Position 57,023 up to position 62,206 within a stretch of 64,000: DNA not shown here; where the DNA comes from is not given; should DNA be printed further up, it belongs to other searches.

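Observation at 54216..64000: Low-GC island downstream of comM encoding small OMPs, a secreted HEAT-repeat protein, several secreted orphans and the giant protein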

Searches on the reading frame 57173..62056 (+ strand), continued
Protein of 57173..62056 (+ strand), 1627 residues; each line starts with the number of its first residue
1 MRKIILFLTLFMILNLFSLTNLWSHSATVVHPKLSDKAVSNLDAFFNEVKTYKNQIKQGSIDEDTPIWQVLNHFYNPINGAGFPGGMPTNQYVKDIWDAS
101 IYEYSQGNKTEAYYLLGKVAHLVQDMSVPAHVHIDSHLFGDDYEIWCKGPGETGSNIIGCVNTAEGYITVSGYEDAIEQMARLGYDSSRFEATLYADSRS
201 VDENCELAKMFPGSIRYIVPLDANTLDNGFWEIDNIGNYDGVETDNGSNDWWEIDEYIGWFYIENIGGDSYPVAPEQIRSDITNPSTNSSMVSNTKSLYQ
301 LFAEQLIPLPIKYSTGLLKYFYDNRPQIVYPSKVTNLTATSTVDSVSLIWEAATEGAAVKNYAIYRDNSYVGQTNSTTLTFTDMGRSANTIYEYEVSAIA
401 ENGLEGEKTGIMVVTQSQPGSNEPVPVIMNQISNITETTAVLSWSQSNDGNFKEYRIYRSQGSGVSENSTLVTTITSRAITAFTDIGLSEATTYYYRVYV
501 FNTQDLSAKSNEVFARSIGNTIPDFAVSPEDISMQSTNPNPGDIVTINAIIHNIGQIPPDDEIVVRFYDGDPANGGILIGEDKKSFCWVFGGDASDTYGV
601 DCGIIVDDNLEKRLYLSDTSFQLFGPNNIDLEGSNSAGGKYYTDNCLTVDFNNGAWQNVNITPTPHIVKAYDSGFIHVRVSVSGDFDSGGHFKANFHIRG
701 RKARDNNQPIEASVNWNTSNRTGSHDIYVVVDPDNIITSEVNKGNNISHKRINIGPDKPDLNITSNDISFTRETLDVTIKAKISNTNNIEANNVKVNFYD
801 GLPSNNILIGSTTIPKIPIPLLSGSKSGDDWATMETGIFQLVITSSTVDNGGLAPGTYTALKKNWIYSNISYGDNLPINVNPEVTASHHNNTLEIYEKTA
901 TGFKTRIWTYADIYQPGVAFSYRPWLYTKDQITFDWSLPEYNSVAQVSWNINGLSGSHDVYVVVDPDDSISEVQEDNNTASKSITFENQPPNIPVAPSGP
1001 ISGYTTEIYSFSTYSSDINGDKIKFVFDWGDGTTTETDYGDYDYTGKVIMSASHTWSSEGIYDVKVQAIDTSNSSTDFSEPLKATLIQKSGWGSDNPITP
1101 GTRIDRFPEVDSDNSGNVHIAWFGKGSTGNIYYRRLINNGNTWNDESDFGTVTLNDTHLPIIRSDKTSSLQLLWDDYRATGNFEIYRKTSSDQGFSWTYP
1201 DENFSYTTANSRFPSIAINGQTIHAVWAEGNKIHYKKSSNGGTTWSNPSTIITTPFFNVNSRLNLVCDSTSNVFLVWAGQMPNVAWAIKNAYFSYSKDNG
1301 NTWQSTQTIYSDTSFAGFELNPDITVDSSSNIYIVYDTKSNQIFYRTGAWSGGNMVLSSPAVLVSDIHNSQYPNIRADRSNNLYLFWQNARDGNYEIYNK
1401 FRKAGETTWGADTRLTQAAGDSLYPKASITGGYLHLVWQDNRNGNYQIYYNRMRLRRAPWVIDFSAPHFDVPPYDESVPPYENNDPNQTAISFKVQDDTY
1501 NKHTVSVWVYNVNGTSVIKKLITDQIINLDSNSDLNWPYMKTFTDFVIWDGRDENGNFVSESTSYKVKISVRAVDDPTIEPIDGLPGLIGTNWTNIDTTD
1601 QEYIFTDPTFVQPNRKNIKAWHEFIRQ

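Call 34: list_cluster_members(proteins=[L164:232-585:-, L164:232-675:-, L164:1442-1897:+, L164:1906-2475:+, P0069, L165:143-895:+])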
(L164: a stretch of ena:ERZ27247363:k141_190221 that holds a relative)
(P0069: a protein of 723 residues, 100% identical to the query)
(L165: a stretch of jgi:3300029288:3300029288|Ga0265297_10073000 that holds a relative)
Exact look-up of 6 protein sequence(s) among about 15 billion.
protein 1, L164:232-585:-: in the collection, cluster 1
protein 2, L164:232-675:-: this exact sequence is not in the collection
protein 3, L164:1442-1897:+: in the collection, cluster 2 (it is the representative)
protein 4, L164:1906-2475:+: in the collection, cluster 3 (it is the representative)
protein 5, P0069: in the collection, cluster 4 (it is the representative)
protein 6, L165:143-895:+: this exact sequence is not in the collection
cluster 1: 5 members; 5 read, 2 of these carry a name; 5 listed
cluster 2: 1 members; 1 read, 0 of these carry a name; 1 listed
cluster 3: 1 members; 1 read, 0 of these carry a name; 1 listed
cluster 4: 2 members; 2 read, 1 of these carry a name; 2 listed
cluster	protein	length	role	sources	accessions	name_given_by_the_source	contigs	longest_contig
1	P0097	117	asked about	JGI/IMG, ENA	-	-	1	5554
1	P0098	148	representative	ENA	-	-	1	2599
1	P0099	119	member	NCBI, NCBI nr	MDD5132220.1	MAG: helix-turn-helix transcriptional regulator [bacterium] | helix-turn-helix transcriptional regulator [bacterium]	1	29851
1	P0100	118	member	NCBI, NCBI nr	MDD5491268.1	MAG: helix-turn-helix transcriptional regulator [bacterium] | helix-turn-helix transcriptional regulator [bacterium]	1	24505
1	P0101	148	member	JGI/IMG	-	-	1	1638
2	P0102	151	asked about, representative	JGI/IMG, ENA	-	-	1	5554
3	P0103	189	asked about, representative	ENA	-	-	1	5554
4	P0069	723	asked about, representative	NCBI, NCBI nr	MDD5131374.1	MAG: hypothetical protein PHH44_01810 [bacterium] | hypothetical protein [bacterium]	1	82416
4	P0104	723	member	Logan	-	-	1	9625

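Call 35: find_encoding_contigs(protein=P0104, flank=10000)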
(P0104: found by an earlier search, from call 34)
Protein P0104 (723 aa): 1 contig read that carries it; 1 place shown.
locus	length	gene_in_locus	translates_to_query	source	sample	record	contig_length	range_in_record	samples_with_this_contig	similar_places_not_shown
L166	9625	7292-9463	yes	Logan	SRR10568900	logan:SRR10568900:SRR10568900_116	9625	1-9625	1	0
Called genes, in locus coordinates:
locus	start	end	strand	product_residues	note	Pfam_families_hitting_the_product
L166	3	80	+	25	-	?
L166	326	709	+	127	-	PF01797:Y1_Tnp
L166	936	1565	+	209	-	PF00041:fn3 (weak), PF16656:Pur_ac_phosph_N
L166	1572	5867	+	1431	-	PF08126:Propeptide_C25, PF01364:Peptidase_C25, PF07705:CARDB, PF15892:BNR_4 (faint), PF13088:BNR_2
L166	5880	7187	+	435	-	PF13174:TPR_6 (faint)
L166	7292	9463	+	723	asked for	-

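Call 40: search_solved_structures(query=window:57173-62056:+, max_evalue=0.01)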
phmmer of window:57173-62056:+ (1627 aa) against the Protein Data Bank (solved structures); distinct sequences matched with E-value up to 0.01: 3.
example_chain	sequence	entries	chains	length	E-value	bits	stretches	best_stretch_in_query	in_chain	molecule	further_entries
4xed_A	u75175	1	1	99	1.2e-10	42.8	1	988-1077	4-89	Peptidase M14, carboxypeptidase A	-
8cqm_A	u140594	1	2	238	1.5e-05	25.8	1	34-133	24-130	Phospholipase C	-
2kut_A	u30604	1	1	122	0.00072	20.3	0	768-819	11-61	Uncharacterized protein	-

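Call 41: find_encoding_contigs(protein=P0071, flank=10000, max_places=3)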
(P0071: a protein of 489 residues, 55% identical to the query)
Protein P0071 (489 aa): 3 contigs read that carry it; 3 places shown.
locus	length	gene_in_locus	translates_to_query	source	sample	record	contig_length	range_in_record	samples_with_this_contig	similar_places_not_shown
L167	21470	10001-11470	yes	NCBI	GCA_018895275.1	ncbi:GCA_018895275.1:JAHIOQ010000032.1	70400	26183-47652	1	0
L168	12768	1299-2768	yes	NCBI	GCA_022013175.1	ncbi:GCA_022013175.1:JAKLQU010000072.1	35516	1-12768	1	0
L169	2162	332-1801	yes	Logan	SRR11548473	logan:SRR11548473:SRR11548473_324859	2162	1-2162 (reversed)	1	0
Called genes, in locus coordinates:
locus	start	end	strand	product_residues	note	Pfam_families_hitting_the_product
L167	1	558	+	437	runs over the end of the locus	PF17651:Raco_middle, PF14574:RACo_C_ter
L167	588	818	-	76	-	-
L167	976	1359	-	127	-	-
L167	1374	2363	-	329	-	PF12127:FloA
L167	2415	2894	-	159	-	PF24961:NfeD_membrane, PF01957:NfeD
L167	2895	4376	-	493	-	PF01972:SDH_protease, PF25145:NfeD1b_N, PF24961:NfeD_membrane, PF01957:NfeD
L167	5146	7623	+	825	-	PF00133:tRNA-synt_1, PF01406:tRNA-synt_1e (faint), PF01921:tRNA-synt_1f (faint), PF09334:tRNA-synt_1g, PF13603:tRNA-synt_1_2, PF00133:tRNA-synt_1, PF09334:tRNA-synt_1g (weak), PF08264:Anticodon_1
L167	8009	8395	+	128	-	PF14520:HHH_5 (faint), PF12826:HHH_2 (faint), PF12836:HHH_3, PF00633:HHH (faint), PF14716:HHH_8 (faint)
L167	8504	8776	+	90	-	-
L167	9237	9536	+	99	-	-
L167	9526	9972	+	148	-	PF11663:Toxin_YhaV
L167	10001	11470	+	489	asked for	-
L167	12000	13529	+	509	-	PF13567:DUF4131, PF03772:Competence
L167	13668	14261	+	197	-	PF00702:Hydrolase, PF08645:PNK3P, PF13419:HAD_2, PF13242:Hydrolase_like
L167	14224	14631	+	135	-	PF09383:NIL, PF13187:Fer4_9, PF00037:Fer4, PF12837:Fer4_6, PF13237:Fer4_10, PF14697:Fer4_21, PF12838:Fer4_7, PF00037:Fer4, +10 more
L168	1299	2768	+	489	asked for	-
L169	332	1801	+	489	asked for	-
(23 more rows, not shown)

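Call 42: find_encoding_contigs(protein=P0058, flank=10000, max_places=5)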
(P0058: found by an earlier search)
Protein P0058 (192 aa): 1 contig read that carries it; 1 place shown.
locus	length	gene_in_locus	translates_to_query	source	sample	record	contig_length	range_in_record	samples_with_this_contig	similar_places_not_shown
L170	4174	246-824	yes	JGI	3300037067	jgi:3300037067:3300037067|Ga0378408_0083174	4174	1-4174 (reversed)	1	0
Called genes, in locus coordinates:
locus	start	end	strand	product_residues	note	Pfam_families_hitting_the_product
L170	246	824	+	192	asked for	-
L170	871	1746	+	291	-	PF03130:HEAT_PBS (faint), PF13646:HEAT_2, PF00514:Arm (faint), PF02985:HEAT (faint), PF13513:HEAT_EZ (faint), PF13646:HEAT_2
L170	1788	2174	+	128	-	-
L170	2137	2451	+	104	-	-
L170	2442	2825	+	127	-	-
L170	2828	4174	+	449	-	?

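Call 43: find_encoding_contigs(protein=P0100, flank=10000, max_places=5)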
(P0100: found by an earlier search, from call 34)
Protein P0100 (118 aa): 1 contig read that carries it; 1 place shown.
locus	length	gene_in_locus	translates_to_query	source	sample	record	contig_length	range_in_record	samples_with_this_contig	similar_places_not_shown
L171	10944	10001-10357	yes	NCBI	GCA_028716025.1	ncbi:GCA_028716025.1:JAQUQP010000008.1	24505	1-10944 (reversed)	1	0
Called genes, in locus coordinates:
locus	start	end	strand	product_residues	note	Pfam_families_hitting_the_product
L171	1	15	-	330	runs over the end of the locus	-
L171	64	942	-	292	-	PF02899:Phage_int_SAM_1, PF00589:Phage_integrase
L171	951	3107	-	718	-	PF01751:Toprim, PF01131:Topoisom_bac, PF01396:Zn_ribbon_Top1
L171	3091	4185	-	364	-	PF02481:DNA_processg_A, PF17782:WHD_DprA (weak)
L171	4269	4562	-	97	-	PF01381:HTH_3 (faint)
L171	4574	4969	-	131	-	PF13428:TPR_14 (faint), PF13525:YfiO, PF13174:TPR_6 (faint)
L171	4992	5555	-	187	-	-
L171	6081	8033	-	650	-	-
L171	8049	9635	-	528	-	-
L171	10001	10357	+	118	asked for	PF20432:Xre-like-HTH (faint), PF00376:MerR (faint), PF12844:HTH_19 (weak), PF13560:HTH_31 (weak), PF01381:HTH_3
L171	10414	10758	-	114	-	-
